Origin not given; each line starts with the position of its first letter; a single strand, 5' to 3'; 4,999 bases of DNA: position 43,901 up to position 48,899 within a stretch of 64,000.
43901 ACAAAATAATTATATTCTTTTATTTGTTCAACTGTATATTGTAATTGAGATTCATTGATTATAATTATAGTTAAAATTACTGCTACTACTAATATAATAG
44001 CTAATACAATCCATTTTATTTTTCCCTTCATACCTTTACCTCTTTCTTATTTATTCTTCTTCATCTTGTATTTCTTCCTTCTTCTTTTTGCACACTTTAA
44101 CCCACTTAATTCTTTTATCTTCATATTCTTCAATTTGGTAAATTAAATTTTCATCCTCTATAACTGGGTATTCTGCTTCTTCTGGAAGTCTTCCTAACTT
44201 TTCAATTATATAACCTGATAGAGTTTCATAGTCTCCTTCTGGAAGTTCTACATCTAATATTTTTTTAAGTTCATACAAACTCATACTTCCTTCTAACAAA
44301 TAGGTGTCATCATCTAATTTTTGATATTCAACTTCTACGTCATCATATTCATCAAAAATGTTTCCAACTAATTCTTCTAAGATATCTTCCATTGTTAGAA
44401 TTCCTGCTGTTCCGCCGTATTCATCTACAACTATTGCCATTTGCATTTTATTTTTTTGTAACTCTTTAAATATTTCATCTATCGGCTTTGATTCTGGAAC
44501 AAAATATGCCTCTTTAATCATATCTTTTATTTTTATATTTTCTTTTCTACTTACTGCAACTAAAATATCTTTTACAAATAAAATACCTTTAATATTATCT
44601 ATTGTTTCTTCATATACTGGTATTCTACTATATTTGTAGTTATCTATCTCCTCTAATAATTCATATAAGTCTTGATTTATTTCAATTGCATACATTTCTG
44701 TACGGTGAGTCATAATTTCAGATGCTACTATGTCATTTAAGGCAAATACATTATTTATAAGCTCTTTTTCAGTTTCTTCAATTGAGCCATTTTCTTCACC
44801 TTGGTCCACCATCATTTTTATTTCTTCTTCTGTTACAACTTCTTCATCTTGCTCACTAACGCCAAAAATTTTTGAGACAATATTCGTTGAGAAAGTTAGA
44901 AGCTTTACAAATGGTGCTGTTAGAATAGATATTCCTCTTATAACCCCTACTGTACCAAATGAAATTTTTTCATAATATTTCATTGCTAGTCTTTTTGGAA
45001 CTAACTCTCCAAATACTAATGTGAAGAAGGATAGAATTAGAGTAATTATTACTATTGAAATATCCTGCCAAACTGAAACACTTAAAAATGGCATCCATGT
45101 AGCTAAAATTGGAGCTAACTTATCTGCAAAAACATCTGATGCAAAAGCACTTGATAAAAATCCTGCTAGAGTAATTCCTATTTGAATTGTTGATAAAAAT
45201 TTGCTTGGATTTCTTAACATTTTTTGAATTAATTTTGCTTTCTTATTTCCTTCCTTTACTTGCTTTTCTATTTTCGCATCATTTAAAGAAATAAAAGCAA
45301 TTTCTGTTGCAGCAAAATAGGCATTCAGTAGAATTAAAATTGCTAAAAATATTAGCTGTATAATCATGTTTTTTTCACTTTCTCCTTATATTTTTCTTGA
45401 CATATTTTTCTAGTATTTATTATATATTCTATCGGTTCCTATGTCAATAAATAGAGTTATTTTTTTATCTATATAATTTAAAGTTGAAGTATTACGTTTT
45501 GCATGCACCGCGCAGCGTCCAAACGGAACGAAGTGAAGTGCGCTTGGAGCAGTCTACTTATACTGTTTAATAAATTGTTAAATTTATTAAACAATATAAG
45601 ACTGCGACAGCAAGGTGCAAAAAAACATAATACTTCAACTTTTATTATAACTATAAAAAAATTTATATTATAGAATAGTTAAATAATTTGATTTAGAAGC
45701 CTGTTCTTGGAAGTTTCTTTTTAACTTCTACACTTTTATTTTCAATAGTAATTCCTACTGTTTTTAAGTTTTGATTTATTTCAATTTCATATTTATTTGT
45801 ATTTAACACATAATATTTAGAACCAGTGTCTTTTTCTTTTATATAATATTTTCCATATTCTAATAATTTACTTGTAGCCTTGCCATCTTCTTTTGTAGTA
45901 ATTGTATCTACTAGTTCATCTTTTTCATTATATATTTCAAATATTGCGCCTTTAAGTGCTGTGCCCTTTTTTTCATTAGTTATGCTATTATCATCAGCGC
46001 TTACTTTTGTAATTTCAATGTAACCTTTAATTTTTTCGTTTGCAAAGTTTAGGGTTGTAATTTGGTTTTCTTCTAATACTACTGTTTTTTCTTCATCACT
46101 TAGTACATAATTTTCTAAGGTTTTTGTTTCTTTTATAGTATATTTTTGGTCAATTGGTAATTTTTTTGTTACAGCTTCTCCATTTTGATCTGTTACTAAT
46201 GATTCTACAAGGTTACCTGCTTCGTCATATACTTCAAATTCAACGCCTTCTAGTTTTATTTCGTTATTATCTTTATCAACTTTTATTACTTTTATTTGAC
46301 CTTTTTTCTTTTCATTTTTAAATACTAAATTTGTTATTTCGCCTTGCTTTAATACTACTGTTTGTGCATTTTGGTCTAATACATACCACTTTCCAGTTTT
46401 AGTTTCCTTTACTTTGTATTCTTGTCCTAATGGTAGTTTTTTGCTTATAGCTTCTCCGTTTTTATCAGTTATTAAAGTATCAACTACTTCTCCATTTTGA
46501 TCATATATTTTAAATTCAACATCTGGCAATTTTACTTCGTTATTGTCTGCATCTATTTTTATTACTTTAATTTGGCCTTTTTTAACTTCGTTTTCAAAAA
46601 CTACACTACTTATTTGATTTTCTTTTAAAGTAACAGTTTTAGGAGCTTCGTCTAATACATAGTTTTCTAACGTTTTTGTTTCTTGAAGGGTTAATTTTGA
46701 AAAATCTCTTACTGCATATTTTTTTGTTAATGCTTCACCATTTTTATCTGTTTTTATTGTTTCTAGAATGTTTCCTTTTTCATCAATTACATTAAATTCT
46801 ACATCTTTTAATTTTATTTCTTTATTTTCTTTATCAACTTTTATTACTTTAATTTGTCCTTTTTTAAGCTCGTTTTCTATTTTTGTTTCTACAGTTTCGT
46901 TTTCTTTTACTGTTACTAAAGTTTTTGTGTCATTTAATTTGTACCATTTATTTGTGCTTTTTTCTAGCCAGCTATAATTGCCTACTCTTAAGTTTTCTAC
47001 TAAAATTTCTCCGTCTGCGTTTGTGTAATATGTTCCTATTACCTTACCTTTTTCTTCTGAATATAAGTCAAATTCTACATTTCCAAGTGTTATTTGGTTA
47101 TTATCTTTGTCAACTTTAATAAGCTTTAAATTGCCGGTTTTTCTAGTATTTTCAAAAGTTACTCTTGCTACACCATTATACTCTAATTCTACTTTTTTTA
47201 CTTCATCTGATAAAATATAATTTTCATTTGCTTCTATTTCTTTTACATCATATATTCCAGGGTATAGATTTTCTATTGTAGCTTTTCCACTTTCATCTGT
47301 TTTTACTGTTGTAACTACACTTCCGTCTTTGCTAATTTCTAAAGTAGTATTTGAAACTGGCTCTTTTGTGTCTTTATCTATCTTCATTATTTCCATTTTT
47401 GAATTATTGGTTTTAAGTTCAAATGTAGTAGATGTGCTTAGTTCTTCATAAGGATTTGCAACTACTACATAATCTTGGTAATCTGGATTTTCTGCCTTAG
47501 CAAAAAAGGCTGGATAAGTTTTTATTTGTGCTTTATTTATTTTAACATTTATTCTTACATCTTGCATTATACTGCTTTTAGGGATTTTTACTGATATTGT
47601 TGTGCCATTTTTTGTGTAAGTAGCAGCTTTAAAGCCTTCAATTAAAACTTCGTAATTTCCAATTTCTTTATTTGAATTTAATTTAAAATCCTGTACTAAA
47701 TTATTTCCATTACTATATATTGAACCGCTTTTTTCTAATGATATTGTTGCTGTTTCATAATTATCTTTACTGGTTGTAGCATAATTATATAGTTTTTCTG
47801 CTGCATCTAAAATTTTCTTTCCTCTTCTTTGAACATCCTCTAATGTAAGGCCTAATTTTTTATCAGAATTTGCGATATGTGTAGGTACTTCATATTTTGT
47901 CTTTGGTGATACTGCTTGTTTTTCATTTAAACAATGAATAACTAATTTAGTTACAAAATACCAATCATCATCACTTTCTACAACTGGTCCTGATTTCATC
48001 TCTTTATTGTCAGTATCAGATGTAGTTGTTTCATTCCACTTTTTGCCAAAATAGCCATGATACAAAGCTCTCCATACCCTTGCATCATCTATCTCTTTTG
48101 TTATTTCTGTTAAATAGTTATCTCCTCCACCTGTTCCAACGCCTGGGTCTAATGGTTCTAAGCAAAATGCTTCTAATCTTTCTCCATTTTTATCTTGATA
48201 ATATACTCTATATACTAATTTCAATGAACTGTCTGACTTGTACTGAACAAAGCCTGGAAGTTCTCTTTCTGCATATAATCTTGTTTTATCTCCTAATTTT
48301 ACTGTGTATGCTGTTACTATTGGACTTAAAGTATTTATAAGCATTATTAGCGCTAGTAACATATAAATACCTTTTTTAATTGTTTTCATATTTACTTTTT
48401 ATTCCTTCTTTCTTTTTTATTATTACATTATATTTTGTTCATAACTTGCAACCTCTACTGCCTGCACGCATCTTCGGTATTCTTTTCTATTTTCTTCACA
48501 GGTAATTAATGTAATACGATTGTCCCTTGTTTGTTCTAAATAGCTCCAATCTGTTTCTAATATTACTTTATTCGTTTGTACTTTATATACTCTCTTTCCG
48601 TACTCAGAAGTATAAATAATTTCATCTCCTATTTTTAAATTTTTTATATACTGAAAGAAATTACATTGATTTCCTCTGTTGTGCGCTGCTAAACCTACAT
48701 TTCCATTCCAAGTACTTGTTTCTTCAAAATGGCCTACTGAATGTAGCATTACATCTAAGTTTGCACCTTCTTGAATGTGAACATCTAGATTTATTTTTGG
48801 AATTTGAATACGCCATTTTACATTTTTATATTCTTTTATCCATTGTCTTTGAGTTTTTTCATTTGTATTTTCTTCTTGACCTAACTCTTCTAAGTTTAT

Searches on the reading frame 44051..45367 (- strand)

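Call 12: search_protein_families(library=pfam, proteins=[window:44051-45367:-])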
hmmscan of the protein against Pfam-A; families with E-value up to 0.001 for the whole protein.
window:44051-45367:- (438 aa): 3 families
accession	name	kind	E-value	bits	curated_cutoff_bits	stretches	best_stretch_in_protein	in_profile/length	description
PF01595.25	CNNM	-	1.3e-53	181.8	28.4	1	7-200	2-181/181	Cyclin M transmembrane N-terminal domain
PF03471.22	CorC_HlyC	-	1.4e-21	76.8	27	1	349-427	1-79/81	Transporter associated domain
PF00571.33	CBS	-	5.5e-16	59.1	24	2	282-334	3-56/57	CBS domain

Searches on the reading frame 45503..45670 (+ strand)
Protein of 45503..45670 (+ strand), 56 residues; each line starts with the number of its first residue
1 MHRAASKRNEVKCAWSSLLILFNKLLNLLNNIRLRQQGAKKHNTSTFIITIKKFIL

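Call 88: search_protein_representatives(protein=window:45503-45670:+)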
Query: 56 residues. Proteins with E-value up to 0.001 (for the whole library): 0; up to 1e-10: 0; up to 1e-30: 0. The best 0 are listed.

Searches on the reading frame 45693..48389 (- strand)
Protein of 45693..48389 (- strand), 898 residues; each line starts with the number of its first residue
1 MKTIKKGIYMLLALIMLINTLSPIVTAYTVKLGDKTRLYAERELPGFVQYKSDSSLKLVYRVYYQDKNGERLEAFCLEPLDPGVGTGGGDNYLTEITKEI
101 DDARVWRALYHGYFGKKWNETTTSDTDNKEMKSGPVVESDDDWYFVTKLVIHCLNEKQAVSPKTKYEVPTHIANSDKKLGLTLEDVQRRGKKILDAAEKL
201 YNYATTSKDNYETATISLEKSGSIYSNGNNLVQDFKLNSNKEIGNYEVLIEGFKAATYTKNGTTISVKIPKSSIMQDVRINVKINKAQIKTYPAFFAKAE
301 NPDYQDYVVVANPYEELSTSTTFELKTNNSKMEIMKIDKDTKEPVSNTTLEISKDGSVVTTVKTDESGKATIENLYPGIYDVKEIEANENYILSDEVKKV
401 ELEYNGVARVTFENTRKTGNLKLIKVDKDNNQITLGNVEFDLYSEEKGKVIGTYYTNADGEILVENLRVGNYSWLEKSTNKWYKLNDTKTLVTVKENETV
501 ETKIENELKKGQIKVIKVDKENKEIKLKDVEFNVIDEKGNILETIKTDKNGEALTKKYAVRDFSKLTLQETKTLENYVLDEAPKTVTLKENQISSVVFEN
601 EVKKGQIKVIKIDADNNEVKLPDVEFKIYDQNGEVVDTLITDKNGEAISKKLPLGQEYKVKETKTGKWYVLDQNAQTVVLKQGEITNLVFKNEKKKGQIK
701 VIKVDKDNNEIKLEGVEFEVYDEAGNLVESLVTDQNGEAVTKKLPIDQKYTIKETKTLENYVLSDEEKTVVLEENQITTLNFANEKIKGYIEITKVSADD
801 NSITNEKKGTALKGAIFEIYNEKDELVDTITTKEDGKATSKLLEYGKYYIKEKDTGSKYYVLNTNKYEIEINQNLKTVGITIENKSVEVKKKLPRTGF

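Call 12: search_protein_families(library=pfam, proteins=[window:45693-48389:-])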
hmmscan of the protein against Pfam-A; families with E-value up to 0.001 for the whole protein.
window:45693-48389:- (898 aa): 4 families
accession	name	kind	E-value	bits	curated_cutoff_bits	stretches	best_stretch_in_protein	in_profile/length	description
PF17802.7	SpaA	-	1.9e-90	297.6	23.1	6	697-786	1-91/91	Prealbumin-like fold domain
PF11974.14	bMG3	-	5.1e-18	65.4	34.9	0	326-375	9-59/103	Bacterial alpha-2-macroglobulin MG3 domain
PF17210.9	SdrD_B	-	1.2e-16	61.3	29.7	1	340-393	19-72/112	SdrD B-like domain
PF13620.12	CarboxypepD_reg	-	9e-15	55.2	32.3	1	338-383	8-53/82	Carboxypeptidase regulatory-like domain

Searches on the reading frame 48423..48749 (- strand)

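Call 12: search_protein_families(library=pfam, proteins=[window:48423-48749:-])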
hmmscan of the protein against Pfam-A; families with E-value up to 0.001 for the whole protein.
window:48423-48749:- (108 aa): 2 families
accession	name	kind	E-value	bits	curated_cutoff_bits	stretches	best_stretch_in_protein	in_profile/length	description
PF04203.18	Sortase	-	3.2e-18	66.1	26.6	1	4-99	24-124/125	Sortase domain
PF24957.1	DrmE_C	-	0.00075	19.7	27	0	33-59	36-62/181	DISARM protein DrmE, C-terminal domain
